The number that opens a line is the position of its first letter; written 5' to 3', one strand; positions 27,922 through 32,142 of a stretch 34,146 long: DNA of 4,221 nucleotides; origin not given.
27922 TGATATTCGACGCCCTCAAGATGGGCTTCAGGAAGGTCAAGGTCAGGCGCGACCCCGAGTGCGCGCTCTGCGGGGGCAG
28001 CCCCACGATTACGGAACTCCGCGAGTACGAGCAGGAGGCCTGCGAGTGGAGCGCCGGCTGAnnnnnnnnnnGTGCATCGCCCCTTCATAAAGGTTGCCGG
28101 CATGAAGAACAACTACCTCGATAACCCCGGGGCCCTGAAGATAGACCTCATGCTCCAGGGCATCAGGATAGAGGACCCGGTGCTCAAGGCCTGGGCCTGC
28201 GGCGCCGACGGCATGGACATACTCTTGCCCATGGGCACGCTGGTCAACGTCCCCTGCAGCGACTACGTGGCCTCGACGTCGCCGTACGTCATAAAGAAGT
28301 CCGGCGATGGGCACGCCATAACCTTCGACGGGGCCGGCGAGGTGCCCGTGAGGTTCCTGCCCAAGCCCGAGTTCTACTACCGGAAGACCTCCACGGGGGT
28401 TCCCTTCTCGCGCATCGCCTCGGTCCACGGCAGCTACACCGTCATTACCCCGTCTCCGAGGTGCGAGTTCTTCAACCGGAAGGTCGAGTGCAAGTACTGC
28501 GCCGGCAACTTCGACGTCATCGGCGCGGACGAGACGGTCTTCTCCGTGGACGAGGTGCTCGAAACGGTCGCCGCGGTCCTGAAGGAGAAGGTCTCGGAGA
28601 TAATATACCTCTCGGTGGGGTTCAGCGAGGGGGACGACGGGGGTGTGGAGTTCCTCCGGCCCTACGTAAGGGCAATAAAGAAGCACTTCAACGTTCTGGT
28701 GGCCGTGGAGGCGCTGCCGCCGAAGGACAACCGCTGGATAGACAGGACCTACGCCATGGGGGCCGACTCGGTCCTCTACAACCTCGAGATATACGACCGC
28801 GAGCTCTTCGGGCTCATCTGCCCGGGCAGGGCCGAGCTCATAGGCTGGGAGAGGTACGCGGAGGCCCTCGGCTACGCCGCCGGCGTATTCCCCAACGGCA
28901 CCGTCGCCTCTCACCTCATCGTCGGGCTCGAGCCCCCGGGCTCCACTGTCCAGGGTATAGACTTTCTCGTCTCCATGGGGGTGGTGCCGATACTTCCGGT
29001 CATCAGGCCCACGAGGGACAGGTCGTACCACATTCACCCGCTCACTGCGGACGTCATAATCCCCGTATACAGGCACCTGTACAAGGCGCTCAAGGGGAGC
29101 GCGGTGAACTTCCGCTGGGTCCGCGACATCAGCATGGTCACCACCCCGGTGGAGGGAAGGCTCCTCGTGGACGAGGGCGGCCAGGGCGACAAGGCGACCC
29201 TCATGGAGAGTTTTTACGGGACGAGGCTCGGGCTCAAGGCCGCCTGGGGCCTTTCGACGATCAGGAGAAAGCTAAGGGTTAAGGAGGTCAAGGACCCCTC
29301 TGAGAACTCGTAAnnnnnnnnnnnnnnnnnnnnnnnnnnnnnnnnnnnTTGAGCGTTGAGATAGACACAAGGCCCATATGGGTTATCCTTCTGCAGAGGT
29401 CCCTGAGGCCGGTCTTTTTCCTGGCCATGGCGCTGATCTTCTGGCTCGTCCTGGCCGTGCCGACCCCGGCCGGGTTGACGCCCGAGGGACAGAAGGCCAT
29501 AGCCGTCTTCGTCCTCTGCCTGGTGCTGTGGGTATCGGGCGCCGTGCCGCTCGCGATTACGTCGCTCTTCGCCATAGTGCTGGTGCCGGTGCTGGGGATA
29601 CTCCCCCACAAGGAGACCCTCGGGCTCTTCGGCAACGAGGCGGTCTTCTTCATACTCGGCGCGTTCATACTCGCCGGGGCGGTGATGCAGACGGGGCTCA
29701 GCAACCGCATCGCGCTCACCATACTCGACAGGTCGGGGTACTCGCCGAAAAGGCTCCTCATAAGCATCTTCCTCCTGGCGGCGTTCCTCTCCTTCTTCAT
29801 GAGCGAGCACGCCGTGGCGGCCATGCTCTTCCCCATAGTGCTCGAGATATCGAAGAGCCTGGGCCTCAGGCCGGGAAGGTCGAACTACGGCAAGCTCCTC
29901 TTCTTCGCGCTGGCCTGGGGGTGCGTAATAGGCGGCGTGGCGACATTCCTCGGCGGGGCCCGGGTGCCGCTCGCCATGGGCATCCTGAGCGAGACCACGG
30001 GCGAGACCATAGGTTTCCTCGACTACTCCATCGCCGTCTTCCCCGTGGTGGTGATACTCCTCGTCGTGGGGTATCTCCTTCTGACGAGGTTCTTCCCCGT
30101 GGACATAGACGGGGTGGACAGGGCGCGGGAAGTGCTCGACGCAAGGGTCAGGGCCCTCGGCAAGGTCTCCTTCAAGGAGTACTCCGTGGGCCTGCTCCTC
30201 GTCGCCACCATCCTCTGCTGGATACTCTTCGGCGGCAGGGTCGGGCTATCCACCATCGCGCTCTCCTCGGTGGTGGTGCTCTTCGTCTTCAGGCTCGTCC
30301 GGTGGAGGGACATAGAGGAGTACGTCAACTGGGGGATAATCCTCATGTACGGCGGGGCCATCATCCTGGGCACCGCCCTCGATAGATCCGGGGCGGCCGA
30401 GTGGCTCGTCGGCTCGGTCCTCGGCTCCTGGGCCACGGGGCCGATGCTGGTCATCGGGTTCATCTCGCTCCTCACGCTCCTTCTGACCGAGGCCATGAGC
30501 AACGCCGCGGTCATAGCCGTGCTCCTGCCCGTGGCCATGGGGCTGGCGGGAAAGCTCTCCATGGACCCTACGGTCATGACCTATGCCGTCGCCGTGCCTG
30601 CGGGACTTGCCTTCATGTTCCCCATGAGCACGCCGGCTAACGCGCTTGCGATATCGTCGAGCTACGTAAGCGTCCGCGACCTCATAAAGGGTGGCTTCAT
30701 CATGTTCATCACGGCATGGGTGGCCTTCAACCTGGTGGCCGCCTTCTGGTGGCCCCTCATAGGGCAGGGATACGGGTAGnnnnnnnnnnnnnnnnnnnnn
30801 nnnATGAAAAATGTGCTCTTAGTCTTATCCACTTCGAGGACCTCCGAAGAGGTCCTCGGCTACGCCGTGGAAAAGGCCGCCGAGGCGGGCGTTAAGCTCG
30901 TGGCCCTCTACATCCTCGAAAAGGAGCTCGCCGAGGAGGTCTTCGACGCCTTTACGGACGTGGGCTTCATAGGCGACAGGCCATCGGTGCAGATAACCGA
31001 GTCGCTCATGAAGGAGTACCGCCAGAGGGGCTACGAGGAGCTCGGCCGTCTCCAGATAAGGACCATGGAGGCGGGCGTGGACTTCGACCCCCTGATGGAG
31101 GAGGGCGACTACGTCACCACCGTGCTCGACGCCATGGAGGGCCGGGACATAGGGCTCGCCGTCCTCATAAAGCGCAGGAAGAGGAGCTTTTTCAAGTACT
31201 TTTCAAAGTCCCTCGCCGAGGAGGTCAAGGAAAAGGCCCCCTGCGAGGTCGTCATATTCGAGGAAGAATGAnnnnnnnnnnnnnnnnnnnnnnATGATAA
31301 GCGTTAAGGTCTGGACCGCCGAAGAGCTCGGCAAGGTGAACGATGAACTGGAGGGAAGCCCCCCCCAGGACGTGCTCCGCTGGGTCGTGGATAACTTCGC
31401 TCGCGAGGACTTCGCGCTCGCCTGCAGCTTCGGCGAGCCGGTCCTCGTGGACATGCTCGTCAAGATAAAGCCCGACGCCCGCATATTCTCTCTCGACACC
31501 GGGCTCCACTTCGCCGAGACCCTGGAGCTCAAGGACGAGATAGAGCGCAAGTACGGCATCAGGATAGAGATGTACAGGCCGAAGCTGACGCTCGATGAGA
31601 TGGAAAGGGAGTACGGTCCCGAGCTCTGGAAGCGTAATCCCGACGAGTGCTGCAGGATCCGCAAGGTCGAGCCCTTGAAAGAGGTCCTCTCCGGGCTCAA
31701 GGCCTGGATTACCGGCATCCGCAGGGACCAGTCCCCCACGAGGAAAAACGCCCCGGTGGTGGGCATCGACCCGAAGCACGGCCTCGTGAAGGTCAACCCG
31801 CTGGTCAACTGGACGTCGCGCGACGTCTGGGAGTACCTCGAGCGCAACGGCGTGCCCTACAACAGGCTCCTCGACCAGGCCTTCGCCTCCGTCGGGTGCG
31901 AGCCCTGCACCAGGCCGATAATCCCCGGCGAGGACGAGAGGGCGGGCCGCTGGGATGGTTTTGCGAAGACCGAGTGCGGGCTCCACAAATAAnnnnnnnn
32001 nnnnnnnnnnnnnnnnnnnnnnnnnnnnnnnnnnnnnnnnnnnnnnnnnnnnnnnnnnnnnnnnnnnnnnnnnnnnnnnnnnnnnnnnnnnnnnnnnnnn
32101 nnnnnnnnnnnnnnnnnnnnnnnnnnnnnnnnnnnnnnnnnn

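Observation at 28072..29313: About 400-aa protein with a C-x8-C-x2-C triad closing the carrier/E1 operon: possible non-canonical radical SAM or Fe-S sulfur-mobilising enzyme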

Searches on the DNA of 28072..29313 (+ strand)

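Call 80: search_rna_families(sources=[L001, L005, L081, L083, L098, L167, L106], threshold=gathering)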
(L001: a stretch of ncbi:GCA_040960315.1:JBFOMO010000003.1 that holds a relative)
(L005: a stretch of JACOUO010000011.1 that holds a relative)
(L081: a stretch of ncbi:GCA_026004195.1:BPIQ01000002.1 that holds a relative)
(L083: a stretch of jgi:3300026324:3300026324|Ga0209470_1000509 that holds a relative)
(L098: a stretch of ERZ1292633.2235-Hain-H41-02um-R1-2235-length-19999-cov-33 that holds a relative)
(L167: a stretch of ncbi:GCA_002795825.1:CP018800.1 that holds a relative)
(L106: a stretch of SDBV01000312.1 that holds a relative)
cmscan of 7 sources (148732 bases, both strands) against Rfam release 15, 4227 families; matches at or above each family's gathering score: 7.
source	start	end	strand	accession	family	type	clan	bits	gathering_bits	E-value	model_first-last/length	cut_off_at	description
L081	5481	5591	+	RF00162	SAM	Cis-reg; riboswitch;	CL00012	95.2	44.4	2.9e-21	1-108/108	no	SAM riboswitch aptamer (S box leader)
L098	2428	2539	+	RF00162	SAM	Cis-reg; riboswitch;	CL00012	93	44.4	1.3e-20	1-108/108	no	SAM riboswitch aptamer (S box leader)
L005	3732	3849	+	RF00162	SAM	Cis-reg; riboswitch;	CL00012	91.2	44.4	4.2e-20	1-108/108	no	SAM riboswitch aptamer (S box leader)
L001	3369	3482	+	RF00162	SAM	Cis-reg; riboswitch;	CL00012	90.7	44.4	6e-20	1-108/108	no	SAM riboswitch aptamer (S box leader)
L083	5621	5733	+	RF00162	SAM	Cis-reg; riboswitch;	CL00012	78.4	44.4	2.3e-16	1-108/108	no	SAM riboswitch aptamer (S box leader)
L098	18355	18427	-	RF00005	tRNA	Gene; tRNA;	CL00001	65.7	29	1.1e-11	1-71/71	no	tRNA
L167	3412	3546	+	RF00162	SAM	Cis-reg; riboswitch;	CL00012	59.5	44.4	7e-11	1-108/108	no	SAM riboswitch aptamer (S box leader)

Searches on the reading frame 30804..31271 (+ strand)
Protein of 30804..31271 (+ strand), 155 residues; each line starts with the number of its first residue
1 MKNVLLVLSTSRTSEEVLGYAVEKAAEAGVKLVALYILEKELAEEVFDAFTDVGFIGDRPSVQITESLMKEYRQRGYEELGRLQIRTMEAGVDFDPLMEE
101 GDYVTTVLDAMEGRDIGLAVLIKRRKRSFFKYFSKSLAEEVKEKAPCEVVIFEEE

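Call 7: search_protein_families(library=pfam, proteins=[window:30804-31271:+], max_evalue=0.001)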
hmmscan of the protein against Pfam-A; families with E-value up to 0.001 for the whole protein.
window:30804-31271:+ (155 aa): 1 family
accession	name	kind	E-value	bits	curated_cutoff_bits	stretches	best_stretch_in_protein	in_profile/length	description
PF00582.32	Usp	-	4.3e-11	44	24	1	1-151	1-139/141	Universal stress protein family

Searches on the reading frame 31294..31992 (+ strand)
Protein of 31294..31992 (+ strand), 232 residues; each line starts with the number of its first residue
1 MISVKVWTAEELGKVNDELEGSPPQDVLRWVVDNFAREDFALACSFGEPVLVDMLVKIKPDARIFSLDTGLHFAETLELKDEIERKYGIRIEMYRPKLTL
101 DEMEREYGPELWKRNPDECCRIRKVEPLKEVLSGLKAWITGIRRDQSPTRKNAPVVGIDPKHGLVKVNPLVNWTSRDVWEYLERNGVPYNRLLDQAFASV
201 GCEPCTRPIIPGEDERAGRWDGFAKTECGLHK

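Call 70: search_protein_families(library=ncbifam, proteins=[window:31294-31992:+], max_evalue=1e-10)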
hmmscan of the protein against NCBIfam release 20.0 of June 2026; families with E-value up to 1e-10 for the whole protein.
window:31294-31992:+ (232 aa): 10 families
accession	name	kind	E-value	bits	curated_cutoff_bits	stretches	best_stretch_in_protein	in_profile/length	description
NF002537.0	PRK02090.1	equivalog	1.7e-79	266.9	154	1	6-231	10-238/244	phosphoadenylyl-sulfate reductase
TIGR00434.1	cysH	subfamily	1.2e-77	260.7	165.1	1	24-232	1-214/214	phosophoadenylyl-sulfate reductase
TIGR02055.1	APS_reductase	subfamily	1.4e-71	240.3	235.3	1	48-230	6-194/194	adenylylsulfate reductase, thioredoxin dependent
TIGR02057.1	PAPS_reductase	equivalog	2.2e-60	204.3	254.2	1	13-231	2-224/224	phosphoadenosine phosphosulfate reductase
TIGR00424.1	APS_reduc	equivalog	6.1e-50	170.2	553.2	1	4-232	83-324/464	5'-adenylylsulfate reductase, thioredoxin-independent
NF006327.0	PRK08557.1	equivalog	1.7e-16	60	366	1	26-206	168-355/415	hypothetical protein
NF010367.0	PRK13795.1-2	equivalog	3e-16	59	456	1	36-205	239-415/584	hypothetical protein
NF010368.0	PRK13795.1-3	equivalog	1.1e-14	53.7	588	1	54-205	266-420/635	hypothetical protein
NF010366.0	PRK13795.1-1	equivalog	1.5e-12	46.5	745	1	61-205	294-443/667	hypothetical protein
NF003587.0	PRK05253.1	subfamily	3.7e-12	46.1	195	0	63-150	59-143/301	sulfate adenylyltransferase subunit CysD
